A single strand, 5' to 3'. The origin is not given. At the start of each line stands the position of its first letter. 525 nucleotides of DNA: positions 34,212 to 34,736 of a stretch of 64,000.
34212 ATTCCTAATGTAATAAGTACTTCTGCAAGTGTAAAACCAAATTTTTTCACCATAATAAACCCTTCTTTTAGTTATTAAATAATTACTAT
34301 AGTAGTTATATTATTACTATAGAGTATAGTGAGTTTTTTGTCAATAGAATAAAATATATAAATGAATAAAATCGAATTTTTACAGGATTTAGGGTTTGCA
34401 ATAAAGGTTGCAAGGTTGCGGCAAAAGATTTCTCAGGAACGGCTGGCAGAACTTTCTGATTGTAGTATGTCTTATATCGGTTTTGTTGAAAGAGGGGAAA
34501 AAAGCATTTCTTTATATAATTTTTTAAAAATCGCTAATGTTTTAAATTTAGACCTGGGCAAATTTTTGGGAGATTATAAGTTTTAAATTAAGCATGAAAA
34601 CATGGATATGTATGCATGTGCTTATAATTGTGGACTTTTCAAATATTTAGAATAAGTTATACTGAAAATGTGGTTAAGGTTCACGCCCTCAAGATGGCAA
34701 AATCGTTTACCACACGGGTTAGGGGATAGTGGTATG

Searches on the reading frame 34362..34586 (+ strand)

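Call 46: search_protein_families(library=pfam, max_evalue=0.0001, proteins=[window:34362-34586:+])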
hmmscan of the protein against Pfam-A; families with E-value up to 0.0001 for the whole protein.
window:34362-34586:+ (74 aa): 2 families
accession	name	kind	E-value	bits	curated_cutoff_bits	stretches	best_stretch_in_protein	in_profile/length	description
PF01381.28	HTH_3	-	2.3e-12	47.2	23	1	14-67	1-54/55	Helix-turn-helix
PF13560.12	HTH_31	-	1.7e-05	25.5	27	1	10-64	2-57/64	Helix-turn-helix domain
